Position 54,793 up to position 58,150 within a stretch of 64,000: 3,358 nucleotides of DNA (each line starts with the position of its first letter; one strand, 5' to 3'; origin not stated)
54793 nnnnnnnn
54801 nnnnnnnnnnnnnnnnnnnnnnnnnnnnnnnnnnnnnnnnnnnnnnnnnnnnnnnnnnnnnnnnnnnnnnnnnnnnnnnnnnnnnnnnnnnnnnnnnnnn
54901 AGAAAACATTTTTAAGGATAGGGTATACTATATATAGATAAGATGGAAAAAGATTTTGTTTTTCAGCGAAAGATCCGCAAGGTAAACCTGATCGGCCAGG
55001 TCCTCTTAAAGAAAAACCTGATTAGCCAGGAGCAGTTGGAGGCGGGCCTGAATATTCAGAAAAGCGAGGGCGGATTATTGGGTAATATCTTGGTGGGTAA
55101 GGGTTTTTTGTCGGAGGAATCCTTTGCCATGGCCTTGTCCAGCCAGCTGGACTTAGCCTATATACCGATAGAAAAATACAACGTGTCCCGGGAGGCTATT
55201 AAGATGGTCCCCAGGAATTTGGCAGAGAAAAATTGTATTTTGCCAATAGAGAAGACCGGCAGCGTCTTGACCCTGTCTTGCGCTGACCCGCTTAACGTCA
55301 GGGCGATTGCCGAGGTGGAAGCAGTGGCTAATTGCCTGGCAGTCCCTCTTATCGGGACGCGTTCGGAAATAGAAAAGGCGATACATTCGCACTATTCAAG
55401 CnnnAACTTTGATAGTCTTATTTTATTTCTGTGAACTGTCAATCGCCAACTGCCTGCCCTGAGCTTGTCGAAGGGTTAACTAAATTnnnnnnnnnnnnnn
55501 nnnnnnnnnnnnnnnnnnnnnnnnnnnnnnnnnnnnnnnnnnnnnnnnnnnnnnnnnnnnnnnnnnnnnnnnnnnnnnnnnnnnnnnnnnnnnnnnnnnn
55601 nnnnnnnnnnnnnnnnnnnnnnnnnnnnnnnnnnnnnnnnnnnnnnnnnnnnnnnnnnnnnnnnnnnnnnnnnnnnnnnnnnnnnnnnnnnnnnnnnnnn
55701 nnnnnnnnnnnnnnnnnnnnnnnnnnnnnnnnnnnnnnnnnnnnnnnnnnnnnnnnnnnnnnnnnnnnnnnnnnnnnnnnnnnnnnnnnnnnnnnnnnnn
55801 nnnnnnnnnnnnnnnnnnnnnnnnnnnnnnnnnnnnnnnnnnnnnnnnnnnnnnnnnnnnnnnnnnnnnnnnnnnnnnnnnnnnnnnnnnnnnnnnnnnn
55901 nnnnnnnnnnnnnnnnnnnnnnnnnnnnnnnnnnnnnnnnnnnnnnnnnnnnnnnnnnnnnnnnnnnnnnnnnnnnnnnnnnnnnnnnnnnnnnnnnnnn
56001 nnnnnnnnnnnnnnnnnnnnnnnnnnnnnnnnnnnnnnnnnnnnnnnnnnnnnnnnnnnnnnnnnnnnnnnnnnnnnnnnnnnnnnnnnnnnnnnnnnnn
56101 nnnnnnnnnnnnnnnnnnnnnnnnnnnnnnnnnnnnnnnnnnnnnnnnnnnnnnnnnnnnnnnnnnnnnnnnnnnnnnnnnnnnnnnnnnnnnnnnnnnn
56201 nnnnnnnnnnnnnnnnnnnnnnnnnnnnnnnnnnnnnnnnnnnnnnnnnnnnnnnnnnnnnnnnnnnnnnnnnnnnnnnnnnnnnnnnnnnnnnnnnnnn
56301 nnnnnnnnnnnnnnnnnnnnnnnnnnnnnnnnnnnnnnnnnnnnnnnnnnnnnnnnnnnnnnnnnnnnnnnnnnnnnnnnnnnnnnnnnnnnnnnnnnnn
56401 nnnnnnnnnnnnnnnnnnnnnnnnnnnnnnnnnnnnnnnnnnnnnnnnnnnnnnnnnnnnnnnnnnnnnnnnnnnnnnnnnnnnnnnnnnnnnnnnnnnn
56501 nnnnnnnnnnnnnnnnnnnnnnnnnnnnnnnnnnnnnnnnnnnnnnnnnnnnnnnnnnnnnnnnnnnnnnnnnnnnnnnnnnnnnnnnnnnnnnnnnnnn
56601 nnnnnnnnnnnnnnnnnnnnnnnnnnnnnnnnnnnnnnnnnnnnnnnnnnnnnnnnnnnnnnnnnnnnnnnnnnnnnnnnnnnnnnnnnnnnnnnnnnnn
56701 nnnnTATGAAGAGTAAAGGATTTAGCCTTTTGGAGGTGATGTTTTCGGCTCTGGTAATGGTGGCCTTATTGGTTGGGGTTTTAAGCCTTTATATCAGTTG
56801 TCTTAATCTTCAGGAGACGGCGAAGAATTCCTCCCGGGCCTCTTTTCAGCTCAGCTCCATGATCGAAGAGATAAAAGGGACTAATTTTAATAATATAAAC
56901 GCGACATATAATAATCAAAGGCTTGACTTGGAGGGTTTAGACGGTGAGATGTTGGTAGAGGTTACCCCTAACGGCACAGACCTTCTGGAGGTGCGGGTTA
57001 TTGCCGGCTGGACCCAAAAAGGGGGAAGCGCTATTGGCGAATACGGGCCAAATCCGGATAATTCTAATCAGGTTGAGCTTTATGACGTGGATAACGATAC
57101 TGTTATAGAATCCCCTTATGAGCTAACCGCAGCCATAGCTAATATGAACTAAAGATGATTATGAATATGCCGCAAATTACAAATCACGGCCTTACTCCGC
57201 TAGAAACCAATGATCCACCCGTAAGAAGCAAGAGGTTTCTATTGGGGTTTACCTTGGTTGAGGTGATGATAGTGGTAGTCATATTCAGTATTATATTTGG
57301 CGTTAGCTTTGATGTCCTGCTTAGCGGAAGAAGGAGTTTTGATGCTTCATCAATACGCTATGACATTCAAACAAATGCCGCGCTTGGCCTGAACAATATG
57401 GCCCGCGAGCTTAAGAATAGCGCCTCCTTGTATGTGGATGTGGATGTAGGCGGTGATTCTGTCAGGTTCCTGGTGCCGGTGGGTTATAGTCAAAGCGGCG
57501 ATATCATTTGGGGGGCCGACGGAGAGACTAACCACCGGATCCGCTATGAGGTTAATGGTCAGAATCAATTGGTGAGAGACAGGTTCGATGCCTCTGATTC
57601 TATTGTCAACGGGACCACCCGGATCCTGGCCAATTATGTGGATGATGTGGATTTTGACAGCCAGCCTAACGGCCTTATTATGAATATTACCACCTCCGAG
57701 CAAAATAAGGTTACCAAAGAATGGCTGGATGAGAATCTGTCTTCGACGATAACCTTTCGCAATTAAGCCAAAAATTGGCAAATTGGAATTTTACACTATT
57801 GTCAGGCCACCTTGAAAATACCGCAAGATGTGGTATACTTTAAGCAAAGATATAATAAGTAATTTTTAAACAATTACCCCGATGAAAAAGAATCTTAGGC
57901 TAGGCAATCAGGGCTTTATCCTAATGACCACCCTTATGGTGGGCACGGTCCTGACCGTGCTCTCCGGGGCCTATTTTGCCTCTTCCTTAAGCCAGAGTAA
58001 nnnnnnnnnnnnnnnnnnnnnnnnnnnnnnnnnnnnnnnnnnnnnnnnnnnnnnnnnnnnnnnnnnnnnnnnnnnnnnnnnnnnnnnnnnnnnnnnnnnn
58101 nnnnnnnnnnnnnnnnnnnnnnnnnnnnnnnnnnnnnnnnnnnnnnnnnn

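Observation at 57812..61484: Separately promoted 1200-aa PilX_N-like protein with no other recognisable domain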

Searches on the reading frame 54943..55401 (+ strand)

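Call 3: search_protein_families(library=pfam, proteins=[window:54943-55401:+], max_evalue=1)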
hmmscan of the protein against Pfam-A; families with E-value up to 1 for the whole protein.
window:54943-55401:+ (153 aa): 3 families
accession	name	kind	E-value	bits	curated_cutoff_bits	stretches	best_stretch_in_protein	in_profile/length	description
PF05157.20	MshEN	-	2.9e-15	56.5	23.1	1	69-152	1-85/90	MshEN domain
PF11165.13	DUF2949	-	0.096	13.6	24.2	0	21-57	8-44/56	Protein of unknown function (DUF2949)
PF23987.1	Phage_holin_10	-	0.19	12.2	27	0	46-60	15-29/52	Bacteriophage holin Pam3 gp28 family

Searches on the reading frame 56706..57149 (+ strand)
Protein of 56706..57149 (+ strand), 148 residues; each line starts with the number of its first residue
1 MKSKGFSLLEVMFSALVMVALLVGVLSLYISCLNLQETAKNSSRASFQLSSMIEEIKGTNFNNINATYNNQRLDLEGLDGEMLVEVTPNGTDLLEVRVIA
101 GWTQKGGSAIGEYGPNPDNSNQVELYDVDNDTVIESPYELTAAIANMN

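Call 3: search_protein_families(library=pfam, proteins=[window:56706-57149:+], max_evalue=1)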
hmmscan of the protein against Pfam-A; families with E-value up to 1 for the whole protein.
window:56706-57149:+ (148 aa): 1 family
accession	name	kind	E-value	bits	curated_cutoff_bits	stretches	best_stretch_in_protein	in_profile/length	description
PF07963.17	N_methyl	-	0.0018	18.2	21.2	1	2-26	3-27/27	Prokaryotic N-terminal methylation motif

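Call 4: search_protein_families(library=ncbifam, proteins=[window:56706-57149:+], max_evalue=1)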
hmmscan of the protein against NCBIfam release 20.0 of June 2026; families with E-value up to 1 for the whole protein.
window:56706-57149:+ (148 aa): 12 families
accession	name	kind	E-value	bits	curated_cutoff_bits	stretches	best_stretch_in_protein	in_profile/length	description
NF041002.1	pilin_ComGF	equivalog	2.6e-05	24.5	80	1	4-75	2-74/139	competence type IV pilus minor pilin ComGF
NF041013.1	T4P_ComGE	equivalog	0.0011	19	49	1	2-55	2-55/83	competence type IV pilus minor pilin ComGE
TIGR02523.1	type_IV_pilV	equivalog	0.0042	17.6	52.2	1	4-69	2-67/139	type IV pilus modification protein PilV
NF033632.1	SLATT_4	domain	0.0074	16.1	55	1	15-57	59-101/154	SLATT domain-containing protein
NF033631.1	SLATT_5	subfamily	0.01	15.4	60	1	16-69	60-113/180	SLATT domain-containing protein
NF041014.1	pilin_ComGG_2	equivalog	0.014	16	40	1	11-58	7-54/101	competence type IV pilus minor pilin ComGG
NF007660.0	PRK10332.1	equivalog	0.03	14.8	86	1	3-39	8-43/107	prepilin-type N-terminal cleavage/methylation domain-containing protein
NF010008.0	PRK13481.1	equivalog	0.042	13.1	270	1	2-79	37-116/269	glycosyltransferase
NF052590.1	ArlF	equivalog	0.074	13.2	110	1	14-97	9-82/137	archaellum stator protein ArlF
NF047828.1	T3SSXpsI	equivalog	0.074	13.1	150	1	4-56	2-54/132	type II secretion system protein XpsI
TIGR01708.2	typeII_sec_gspH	equivalog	0.17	11.9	80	1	3-31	1-28/169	type II secretion system minor pseudopilin GspH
TIGR02532.1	IV_pilin_GFxxxE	domain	0.79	9.7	16.3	0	4-25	2-23/24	prepilin-type N-terminal cleavage/methylation domain-containing protein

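Call 89: search_solved_structures(query=window:56706-57149:+, max_evalue=10)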
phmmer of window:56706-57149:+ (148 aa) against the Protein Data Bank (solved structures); distinct sequences matched with E-value up to 10: 4.
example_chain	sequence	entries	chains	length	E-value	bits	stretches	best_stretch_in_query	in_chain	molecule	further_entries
5zzk_A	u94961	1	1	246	0.0032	20.6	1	7-81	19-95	Monofunctional glycosyltransferase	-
3vmq_A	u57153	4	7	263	0.0041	20.2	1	7-81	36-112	Monofunctional glycosyltransferase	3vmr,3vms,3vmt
5g23_A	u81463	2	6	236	0.053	16.6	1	1-50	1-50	TYPE-IV LIKE PILIN TTHA1219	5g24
7q21_C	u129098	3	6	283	0.3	14.2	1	65-127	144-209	Cytochrome bc1 complex cytochrome c subunit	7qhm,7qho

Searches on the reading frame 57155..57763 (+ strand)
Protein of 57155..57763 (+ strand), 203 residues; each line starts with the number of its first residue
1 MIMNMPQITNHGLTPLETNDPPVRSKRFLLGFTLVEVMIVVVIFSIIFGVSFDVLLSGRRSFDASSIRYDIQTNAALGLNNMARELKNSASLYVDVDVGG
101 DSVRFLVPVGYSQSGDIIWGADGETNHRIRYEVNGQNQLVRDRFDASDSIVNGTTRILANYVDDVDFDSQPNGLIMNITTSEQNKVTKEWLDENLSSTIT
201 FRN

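Call 3: search_protein_families(library=pfam, proteins=[window:57155-57763:+], max_evalue=1)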
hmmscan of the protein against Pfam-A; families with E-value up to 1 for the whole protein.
window:57155-57763:+ (203 aa): 2 families
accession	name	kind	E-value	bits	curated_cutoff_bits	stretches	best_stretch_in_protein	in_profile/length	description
PF07963.17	N_methyl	-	3.5e-05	23.6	21.2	1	31-51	6-26/27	Prokaryotic N-terminal methylation motif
PF24330.1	DUF7499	-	0.047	13.9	27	1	106-167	17-78/193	Family of unknown function (DUF7499)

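Call 4: search_protein_families(library=ncbifam, proteins=[window:57155-57763:+], max_evalue=1)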
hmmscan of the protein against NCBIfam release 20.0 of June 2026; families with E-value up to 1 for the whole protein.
window:57155-57763:+ (203 aa): 10 families
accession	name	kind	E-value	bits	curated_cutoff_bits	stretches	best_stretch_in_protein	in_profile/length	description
TIGR02532.1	IV_pilin_GFxxxE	domain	6.9e-05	22.5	16.3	1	31-49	3-21/24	prepilin-type N-terminal cleavage/methylation domain-containing protein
TIGR02599.1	TIGR02599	subfamily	0.00025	20.4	256.5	1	31-116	1-90/361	Verru_Chthon cassette protein C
NF041002.1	pilin_ComGF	equivalog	0.00042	20.6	80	1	31-91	3-61/139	competence type IV pilus minor pilin ComGF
TIGR01710.1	typeII_sec_gspG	equivalog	0.00047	20.2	88.85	1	31-73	2-44/134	type II secretion system major pseudopilin GspG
TIGR01708.2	typeII_sec_gspH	equivalog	0.00094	19.2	80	1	31-59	3-28/169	type II secretion system minor pseudopilin GspH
TIGR02596.1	TIGR02596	subfamily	0.012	15.7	70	1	32-53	1-22/196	Verru_Chthon cassette protein D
NF007862.0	PRK10574.1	equivalog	0.038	14.1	138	1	31-51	6-26/145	prepilin peptidase-dependent pilin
TIGR01711.1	gspJ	equivalog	0.049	13.4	64.85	1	31-99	2-70/192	type II secretion system minor pseudopilin GspJ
NF041775.1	typeIV_PilA_Myxo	equivalog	0.057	13.4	400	1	31-56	12-37/214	type IV pilin protein PilA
NF040999.1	pilin_ComGC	equivalog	0.23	11.7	75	1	31-48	3-20/84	competence type IV pilus major pilin ComGC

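Call 90: search_solved_structures(query=window:57155-57763:+, max_evalue=10)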
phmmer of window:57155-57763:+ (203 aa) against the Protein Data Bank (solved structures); distinct sequences matched with E-value up to 10: 3.
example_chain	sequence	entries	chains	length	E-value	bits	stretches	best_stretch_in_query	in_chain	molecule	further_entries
9egp_A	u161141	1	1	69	0.18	14.9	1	27-72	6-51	Geopilin domain 1 protein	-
7tgg_A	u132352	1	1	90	1.1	12.3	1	27-59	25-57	Geopilin domain 1 protein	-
9laa_A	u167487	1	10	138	1.4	11.9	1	26-52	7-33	Type IV pilin protein PilA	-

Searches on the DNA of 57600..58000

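Call 83: search_rna_families(source=window, start=57600, end=58000, threshold=evalue, max_evalue=5)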
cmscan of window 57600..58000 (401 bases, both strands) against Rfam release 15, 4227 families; matches with E-value up to 5: 1.
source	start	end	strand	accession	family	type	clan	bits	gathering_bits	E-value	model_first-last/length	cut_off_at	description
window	57691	57761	-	RF00362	Pospi_RY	Cis-reg;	-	16.3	40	2.7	1-79/79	no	Pospiviroid RY motif stem loop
